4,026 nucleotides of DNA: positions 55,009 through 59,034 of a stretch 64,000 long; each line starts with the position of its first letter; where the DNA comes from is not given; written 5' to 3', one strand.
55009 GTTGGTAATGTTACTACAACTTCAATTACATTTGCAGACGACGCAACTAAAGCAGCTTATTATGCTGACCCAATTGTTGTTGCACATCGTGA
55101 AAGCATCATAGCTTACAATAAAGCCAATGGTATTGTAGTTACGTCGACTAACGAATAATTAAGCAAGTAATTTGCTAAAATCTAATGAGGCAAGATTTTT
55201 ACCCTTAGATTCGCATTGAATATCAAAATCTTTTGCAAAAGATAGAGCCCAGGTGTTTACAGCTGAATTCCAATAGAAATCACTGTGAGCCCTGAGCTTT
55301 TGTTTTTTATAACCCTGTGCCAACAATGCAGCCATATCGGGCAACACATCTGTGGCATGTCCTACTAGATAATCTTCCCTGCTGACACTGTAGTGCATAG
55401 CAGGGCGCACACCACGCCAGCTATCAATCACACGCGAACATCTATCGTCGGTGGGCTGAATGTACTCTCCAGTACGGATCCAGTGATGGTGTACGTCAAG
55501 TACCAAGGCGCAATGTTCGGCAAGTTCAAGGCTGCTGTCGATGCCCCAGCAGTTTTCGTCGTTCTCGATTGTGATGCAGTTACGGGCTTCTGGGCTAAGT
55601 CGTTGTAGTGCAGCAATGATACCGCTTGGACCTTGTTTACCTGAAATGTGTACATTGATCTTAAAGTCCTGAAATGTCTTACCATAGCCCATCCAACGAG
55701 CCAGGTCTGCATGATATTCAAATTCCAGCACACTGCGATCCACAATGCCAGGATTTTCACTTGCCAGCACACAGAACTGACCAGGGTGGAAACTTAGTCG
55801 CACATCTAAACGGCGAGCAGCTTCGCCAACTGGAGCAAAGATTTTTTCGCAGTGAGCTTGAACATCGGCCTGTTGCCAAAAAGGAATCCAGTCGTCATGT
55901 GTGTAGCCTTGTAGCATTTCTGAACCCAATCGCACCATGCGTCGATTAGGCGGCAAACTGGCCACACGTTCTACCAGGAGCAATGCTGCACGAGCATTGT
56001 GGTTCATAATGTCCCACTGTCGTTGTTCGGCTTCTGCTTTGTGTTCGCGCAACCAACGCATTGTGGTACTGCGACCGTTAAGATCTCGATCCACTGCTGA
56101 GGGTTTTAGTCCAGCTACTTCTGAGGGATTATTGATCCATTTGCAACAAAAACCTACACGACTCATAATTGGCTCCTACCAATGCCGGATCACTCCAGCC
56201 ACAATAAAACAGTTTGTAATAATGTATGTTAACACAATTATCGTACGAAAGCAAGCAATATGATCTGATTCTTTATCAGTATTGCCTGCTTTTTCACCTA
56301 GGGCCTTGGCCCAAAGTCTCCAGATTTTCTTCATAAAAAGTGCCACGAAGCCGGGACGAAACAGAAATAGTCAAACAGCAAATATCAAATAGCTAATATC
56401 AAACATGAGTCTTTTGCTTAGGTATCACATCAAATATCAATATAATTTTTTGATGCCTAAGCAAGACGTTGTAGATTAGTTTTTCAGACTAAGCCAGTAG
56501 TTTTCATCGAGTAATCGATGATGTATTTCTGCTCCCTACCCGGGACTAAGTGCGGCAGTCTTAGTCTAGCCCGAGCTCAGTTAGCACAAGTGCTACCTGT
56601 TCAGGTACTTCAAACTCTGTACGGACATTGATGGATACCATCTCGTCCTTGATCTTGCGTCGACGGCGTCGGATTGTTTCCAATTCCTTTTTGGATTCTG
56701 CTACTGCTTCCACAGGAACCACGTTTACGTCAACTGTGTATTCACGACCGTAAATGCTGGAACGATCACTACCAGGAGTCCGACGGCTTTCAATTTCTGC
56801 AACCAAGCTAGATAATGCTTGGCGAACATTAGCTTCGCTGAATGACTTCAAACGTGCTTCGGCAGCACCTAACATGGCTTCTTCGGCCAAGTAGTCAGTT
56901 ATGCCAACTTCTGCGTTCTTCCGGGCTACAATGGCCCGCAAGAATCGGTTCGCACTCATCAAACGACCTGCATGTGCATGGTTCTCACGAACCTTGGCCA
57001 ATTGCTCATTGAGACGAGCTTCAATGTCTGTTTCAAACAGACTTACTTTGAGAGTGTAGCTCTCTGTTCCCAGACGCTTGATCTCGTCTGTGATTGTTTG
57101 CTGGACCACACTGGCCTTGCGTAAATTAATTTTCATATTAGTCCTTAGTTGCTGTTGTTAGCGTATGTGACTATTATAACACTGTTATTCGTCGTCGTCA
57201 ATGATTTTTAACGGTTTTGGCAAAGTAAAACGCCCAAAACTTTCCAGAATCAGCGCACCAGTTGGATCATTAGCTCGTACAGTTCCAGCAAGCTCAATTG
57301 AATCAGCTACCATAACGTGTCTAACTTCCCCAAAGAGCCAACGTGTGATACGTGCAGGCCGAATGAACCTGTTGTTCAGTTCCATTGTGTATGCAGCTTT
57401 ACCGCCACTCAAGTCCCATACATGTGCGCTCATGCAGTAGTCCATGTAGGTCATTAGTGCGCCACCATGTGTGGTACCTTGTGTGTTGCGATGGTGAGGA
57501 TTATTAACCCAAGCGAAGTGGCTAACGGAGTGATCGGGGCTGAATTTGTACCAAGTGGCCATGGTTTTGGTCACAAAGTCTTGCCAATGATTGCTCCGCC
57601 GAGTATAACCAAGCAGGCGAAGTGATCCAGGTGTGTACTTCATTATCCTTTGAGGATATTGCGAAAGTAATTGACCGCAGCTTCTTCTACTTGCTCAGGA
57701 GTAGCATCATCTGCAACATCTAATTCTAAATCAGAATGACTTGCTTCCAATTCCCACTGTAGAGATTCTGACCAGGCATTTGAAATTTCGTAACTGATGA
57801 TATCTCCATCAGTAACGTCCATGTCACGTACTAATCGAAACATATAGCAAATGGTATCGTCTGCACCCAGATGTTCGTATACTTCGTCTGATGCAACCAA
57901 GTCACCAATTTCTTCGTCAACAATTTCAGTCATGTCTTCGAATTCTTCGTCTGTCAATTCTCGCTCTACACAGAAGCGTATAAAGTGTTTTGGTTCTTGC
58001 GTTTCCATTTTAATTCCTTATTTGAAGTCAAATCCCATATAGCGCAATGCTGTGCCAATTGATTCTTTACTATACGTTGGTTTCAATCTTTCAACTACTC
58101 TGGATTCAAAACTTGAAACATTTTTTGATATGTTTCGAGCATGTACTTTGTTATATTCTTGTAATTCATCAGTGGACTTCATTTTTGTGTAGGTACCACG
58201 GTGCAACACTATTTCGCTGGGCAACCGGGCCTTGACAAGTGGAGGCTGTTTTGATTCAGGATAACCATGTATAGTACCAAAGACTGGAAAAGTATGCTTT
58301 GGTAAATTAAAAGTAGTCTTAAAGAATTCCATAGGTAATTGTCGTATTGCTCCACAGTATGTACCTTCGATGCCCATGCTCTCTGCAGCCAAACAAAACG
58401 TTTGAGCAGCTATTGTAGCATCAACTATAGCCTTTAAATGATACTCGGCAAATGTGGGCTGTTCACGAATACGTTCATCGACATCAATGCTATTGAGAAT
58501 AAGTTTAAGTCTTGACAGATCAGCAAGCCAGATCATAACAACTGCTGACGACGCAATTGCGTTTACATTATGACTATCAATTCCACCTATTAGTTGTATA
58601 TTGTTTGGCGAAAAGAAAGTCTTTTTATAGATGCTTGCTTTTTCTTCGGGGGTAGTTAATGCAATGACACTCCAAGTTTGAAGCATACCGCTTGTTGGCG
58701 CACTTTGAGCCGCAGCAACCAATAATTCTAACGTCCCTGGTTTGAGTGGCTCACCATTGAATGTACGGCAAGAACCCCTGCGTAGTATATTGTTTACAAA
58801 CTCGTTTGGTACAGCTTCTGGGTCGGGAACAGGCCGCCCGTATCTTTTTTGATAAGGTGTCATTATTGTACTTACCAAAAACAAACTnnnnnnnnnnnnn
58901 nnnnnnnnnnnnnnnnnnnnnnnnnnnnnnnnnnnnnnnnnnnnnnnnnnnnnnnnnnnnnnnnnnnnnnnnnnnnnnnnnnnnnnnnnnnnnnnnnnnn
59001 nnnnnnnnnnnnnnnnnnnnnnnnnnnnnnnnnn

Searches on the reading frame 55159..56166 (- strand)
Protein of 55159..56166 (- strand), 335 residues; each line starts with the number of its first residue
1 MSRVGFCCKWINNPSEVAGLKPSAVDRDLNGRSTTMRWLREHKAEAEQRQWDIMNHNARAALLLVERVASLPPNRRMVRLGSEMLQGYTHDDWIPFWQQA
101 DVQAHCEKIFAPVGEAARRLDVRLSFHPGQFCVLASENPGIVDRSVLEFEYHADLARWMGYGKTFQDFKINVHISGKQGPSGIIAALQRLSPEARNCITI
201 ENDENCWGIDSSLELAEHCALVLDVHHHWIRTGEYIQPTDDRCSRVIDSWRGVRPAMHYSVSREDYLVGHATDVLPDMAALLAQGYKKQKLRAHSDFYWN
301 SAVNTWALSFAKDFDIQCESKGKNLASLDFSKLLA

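Call 100: search_protein_families(library=phrogs, max_evalue=0.00001, proteins=[window:55159-56166:-])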
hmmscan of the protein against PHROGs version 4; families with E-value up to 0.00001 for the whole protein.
window:55159-56166:- (335 aa): 1 family
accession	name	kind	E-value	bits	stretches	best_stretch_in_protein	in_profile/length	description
phrog_8420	-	DNA, RNA and nucleotide metabolism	2.7e-69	234.6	1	4-333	3-306/309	endonuclease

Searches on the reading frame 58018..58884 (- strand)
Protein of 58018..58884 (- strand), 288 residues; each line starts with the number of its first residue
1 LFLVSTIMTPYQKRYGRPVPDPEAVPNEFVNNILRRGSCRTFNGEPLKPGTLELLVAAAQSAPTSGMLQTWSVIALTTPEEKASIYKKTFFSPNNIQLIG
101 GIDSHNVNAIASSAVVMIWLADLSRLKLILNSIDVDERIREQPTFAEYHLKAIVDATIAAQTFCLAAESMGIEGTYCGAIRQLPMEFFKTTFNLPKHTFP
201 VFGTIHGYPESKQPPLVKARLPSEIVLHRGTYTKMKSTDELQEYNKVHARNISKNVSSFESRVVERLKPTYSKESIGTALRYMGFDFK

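Call 100: search_protein_families(library=phrogs, max_evalue=0.00001, proteins=[window:58018-58884:-])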
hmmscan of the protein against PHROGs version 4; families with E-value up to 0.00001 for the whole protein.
window:58018-58884:- (288 aa): 1 family
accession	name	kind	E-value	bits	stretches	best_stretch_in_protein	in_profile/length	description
phrog_33145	-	unknown function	8.9e-19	68.7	1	37-237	12-186/240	-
